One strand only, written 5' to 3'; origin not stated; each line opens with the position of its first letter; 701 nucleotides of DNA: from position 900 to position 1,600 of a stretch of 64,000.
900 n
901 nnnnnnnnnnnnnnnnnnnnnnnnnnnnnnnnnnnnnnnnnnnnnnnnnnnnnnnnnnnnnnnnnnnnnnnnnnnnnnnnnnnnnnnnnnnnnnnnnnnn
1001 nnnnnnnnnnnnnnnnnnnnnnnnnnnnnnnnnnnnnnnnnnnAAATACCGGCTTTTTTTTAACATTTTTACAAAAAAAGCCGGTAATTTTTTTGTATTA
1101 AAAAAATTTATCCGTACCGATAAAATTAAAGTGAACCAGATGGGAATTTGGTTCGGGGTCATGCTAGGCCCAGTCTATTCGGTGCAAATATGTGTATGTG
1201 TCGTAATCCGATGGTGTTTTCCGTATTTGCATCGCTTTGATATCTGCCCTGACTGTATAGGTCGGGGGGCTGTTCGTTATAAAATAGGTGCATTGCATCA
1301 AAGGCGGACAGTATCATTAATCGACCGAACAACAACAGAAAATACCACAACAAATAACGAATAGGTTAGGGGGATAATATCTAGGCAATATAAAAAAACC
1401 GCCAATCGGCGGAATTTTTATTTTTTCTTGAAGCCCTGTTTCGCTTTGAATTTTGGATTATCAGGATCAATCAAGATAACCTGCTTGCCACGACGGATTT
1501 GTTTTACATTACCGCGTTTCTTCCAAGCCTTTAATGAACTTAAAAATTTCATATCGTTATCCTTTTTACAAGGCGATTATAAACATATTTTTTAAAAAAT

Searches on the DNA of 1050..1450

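Call 9: search_rna_families(source=window, start=1050, end=1450, threshold=evalue, max_evalue=10, show_alignments=2)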
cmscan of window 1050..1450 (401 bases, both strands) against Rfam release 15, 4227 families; matches with E-value up to 10: 14.
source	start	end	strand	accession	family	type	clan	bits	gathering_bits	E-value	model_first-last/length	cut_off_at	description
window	1050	1188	+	RF04209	MIR7533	Gene; miRNA;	-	22.9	230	0.015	109-249/249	5'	MIR7533 microRNA precursor family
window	1349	1426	+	RF02064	STnc370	Gene; sRNA;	-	21.1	54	2.6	1-71/71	no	Enterobacterial sRNA STnc370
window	1068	1127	-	RF02064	STnc370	Gene; sRNA;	-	20.6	54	3.2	1-71/71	no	Enterobacterial sRNA STnc370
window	1072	1109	+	RF02433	SpF36_sRNA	Gene; sRNA;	-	19.5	48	3.8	1-51/51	no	Streptococcus sRNA SpF36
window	1050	1186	+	RF01464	rliA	Gene; sRNA;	-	18.8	50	0.15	53-224/224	5'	Listeria sRNA rliA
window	1388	1450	-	RF01859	Phe_leader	Cis-reg; leader;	-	17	55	2.8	63-125/125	5'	Phenylalanine leader peptide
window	1375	1440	-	RF02621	BSnc120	Gene; sRNA;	-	15.3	114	1.7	1-88/88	no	Brucella sRNA 120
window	1102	1179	+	RF00310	snoZ165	Gene; snRNA; snoRNA; CD-box;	-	15.2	90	7.1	1-92/92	no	Small nucleolar RNA Z165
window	1050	1113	-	RF04128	MIR8562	Gene; miRNA;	-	14.7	211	2.5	75-138/242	3'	MIR8562 microRNA precursor family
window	1361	1422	+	RF00513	Trp_leader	Cis-reg; leader;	-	13.5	41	6.2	1-100/100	no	Tryptophan operon leader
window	1390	1450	-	RF00512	Leu_leader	Cis-reg; leader;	-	13.3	50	4.6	91-148/148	5'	Leucine operon leader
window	1050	1156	+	RF01578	RUF1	Gene; sRNA;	-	13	70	5.2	19-264/264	5'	Plasmodium RNA of unkown function RUF1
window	1063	1153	+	RF02777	OppA_thermometer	Cis-reg; thermoregulator;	-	10.9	290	1.2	1-304/304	no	OppA 5' UTR thermometer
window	1241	1258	-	RF01142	sR19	Gene; snRNA; snoRNA; CD-box;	-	10.2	45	5.7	46-63/63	no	Small nucleolar RNA sR19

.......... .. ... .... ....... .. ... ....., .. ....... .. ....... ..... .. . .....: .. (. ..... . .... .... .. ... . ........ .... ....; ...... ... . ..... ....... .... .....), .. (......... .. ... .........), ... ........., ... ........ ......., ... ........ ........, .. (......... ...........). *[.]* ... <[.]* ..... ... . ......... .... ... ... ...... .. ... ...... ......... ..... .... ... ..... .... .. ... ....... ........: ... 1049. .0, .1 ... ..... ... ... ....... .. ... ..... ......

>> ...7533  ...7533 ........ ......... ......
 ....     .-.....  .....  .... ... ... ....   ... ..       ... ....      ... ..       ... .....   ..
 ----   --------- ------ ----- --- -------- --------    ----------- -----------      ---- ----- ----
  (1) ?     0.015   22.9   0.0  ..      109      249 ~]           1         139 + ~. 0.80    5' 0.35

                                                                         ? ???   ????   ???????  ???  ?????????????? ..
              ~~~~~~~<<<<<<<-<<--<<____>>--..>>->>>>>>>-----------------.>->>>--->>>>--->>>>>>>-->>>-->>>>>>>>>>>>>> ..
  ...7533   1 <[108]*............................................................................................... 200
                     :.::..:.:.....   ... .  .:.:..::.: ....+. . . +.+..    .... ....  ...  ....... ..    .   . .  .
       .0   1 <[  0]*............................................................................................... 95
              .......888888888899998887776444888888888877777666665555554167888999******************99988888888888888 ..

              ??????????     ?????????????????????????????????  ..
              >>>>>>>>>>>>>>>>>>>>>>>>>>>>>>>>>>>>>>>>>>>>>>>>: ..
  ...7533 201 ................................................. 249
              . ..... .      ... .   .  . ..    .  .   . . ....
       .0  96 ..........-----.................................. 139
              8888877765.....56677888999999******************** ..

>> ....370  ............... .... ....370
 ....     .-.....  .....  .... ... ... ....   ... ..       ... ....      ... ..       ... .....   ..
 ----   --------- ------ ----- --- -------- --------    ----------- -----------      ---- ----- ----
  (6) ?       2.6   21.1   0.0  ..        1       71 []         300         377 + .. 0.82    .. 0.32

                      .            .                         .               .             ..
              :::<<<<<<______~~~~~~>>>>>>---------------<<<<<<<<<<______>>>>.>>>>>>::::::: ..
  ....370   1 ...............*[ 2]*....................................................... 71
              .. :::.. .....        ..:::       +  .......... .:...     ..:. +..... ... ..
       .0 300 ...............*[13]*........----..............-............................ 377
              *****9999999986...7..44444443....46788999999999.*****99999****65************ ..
